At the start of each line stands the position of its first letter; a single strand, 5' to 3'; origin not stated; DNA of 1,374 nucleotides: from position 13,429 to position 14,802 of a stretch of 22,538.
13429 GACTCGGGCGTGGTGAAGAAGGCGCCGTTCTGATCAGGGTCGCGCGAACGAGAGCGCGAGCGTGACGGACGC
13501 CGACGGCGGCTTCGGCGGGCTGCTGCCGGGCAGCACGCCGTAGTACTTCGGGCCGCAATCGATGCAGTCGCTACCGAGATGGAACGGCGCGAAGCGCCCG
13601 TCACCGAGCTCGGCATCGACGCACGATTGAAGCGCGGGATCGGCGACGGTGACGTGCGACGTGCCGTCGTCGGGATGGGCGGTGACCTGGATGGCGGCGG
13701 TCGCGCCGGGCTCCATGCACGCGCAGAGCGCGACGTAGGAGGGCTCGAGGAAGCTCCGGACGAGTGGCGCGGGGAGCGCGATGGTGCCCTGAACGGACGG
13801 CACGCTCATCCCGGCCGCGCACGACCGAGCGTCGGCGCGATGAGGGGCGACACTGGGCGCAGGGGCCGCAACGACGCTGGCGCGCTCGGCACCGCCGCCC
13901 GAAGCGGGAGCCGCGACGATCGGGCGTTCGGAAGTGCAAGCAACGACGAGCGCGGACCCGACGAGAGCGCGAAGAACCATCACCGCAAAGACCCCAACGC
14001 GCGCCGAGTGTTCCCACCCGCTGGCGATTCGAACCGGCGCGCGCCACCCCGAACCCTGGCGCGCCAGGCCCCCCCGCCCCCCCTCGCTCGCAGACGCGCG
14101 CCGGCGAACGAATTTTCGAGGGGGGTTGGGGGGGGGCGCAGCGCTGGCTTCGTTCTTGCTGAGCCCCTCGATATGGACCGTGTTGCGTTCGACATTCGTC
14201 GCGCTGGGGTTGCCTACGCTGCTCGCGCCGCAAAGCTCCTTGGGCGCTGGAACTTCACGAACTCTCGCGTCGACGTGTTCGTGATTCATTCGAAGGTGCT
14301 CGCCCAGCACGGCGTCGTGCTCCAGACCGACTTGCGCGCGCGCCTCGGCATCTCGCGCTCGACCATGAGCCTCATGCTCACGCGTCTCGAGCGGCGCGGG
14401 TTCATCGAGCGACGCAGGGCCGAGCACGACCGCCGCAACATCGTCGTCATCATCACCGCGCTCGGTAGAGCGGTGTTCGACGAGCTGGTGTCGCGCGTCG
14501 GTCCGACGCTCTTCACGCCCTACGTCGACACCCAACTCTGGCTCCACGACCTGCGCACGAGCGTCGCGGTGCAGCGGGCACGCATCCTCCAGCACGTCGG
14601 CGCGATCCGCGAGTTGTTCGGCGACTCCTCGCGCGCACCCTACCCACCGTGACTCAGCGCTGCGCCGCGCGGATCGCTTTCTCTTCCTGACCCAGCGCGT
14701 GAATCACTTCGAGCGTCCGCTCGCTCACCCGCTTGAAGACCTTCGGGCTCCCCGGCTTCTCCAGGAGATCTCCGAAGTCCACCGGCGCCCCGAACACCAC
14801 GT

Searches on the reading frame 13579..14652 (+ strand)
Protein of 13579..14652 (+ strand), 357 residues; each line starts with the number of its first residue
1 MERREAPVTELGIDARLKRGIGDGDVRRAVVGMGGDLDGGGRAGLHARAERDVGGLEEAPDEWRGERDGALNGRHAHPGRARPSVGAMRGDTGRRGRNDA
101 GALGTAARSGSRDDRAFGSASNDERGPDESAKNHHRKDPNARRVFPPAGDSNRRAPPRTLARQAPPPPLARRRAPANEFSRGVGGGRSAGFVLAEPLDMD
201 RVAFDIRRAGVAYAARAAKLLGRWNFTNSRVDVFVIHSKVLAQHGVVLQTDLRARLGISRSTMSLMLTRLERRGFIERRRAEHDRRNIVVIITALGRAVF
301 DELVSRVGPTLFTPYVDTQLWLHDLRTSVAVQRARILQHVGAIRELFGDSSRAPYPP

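Call 6: search_protein_families(library=pfam, proteins=[window:13579-14652:+], max_evalue=0.01)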
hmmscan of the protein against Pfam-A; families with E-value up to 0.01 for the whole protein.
window:13579-14652:+ (357 aa): 14 families
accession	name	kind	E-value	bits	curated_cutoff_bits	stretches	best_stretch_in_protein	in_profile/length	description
PF01047.28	MarR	-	4.8e-11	42.8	24.6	1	241-287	12-58/59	MarR family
PF12802.13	MarR_2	-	1.3e-10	41.8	27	1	243-286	16-60/61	MarR family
PF13601.12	HTH_34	-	1.7e-06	28.5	27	1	241-305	9-74/80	Winged helix DNA-binding domain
PF13463.12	HTH_27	-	7.2e-06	26.6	22.2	1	230-296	3-68/68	Winged helix DNA-binding domain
PF25213.1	HVO_A0261_N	-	1.3e-05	25.5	35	1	246-303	24-74/86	HVO_A0261 N-terminal domain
PF22381.2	Staph_reg_Sar_Rot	-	3.7e-05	24.2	27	1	258-303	40-85/85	Transcriptional regulator SarA/Rot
PF01325.25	Fe_dep_repress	-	0.00015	22.3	26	1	243-278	19-54/60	Iron dependent repressor, N-terminal DNA binding domain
PF24034.1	DUF7343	-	0.00021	21.5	27.6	1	242-280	14-52/62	Domain of unknown function (DUF7343)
PF13545.12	HTH_Crp_2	-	0.00022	21.6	27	1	249-280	25-57/70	Crp-like helix-turn-helix domain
PF09339.16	HTH_IclR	-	0.00028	21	22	1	250-279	22-51/52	IclR helix-turn-helix domain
PF01978.25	TrmB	-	0.00093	19.4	25.6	1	241-282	17-58/68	Sugar-specific transcriptional regulator TrmB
PF17007.11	HTH_micro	-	0.001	18.4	27.3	1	220-289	81-147/454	HTH-like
PF13412.12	HTH_24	-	0.0013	18.7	21.9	1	241-277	12-48/48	Winged helix-turn-helix DNA-binding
PF13338.12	AbiEi_4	-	0.003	18.1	25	1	243-279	10-41/49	Transcriptional regulator, AbiEi antitoxin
